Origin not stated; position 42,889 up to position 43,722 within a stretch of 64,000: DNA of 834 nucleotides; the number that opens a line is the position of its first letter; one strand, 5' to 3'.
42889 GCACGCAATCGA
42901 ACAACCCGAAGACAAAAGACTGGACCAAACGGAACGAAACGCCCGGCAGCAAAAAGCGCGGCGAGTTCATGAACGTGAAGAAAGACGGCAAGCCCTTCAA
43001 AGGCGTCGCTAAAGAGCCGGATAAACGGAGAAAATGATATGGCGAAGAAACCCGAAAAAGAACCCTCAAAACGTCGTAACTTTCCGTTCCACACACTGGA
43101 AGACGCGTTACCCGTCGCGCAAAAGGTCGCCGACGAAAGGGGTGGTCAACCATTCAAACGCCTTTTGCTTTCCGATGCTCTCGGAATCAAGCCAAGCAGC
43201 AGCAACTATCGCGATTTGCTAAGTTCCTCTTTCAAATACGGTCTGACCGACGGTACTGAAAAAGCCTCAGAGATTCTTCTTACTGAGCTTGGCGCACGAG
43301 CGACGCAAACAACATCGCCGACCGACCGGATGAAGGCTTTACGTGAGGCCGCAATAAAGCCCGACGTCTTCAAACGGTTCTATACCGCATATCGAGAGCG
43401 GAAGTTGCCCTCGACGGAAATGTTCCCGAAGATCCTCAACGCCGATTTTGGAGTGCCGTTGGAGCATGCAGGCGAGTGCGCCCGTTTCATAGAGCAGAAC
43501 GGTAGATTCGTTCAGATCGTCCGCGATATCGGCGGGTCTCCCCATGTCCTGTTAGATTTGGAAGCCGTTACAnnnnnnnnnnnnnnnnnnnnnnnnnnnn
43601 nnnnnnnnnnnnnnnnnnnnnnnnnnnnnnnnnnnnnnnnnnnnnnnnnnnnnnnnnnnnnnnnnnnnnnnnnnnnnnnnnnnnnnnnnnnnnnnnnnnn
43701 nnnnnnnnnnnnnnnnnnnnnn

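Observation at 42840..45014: Candidate new defence module: small basic protein + TIR-like (CAP12/Pycsar-effector type) protein + PLD/MIT_C-like protein, embedded between attC arrays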

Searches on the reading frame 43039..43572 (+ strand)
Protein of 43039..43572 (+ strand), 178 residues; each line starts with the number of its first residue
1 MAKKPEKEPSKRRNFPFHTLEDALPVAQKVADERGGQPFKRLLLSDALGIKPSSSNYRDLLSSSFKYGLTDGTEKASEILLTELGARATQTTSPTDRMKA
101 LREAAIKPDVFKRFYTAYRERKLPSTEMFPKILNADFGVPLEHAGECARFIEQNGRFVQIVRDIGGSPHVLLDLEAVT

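Call 81: search_protein_representatives(protein=window:43039-43572:+)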
Query: 178 residues. Proteins with E-value up to 0.001 (for the whole library): 1476; up to 1e-10: 580; up to 1e-30: 30. The best 150 are listed.
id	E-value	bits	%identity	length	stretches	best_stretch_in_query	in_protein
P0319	1.4e-56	207.3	59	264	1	4-177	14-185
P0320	1.6e-56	207.1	65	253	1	10-165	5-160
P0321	2.2e-56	206.7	60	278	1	11-175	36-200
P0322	2.0e-54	200.3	57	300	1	3-175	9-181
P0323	4.2e-53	196.0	54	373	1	7-174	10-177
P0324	1.1e-52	194.7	56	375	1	4-173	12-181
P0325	1.5e-49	184.4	56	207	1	9-177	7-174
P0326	1.9e-48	180.9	58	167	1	8-168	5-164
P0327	3.3e-46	173.6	56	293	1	27-177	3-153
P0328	6.5e-46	172.6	53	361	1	12-174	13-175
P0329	3.5e-41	157.2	62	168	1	10-134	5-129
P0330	6.4e-41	156.4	46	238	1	12-173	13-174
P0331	1.4e-40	155.2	46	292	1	11-176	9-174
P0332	2.4e-40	154.5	54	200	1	35-176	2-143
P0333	2.3e-39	151.3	43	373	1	3-176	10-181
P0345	8.1e-32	126.8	42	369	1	10-174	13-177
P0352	2.3e-29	118.8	39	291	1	13-172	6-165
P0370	8.2e-27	110.5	38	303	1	1-175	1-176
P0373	1.0e-26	110.2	40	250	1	6-173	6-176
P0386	7.9e-26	107.3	38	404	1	3-173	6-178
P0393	3.1e-25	105.4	37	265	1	7-171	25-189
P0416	2.4e-23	99.2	30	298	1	4-177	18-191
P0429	1.7e-22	96.4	35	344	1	3-155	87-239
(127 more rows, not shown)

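Call 82: search_protein_families(library=pfam, proteins=[P0322, P0331, P0352, P0370, P0373, P0393, P0416, P0429, P0386, P0345], max_evalue=0.001)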
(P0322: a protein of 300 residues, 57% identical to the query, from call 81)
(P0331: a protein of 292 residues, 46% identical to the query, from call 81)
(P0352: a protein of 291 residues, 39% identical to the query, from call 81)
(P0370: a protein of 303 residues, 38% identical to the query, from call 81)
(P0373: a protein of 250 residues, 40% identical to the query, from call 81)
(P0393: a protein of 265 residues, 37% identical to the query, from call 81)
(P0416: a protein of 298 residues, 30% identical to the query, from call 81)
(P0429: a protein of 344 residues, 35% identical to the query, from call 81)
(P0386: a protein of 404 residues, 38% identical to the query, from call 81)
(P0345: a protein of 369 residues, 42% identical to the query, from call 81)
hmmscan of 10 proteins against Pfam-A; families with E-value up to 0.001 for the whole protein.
P0322 (300 aa): 0 families

P0331 (292 aa): 1 family
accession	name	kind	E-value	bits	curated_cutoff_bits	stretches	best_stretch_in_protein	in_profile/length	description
PF10137.14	CAP12-PCTIR_TIR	-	4.3e-05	23.9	24.7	1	215-284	2-72/119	CAP12/Pycsar effector protein, TIR domain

P0352 (291 aa): 0 families

P0370 (303 aa): 1 family
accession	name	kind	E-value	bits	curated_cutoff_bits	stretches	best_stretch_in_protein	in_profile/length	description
PF10137.14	CAP12-PCTIR_TIR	-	4.8e-14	52.8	24.7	1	214-299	1-86/119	CAP12/Pycsar effector protein, TIR domain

P0373 (250 aa): 0 families

P0393 (265 aa): 0 families

P0416 (298 aa): 0 families

P0429 (344 aa): 2 families
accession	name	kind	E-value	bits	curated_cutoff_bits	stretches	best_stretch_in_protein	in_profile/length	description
PF23871.1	DUF7226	-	2.1e-05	24.9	27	1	158-219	50-111/142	Domain of unknown function (DUF7226)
PF09821.14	AAA_assoc_C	-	0.00032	21.7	27.6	0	159-226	30-97/119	C-terminal AAA-associated domain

P0386 (404 aa): 0 families

P0345 (369 aa): 1 family
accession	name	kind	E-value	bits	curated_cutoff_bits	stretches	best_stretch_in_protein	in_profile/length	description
PF10137.14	CAP12-PCTIR_TIR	-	6.2e-15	55.7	24.7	1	226-342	1-118/119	CAP12/Pycsar effector protein, TIR domain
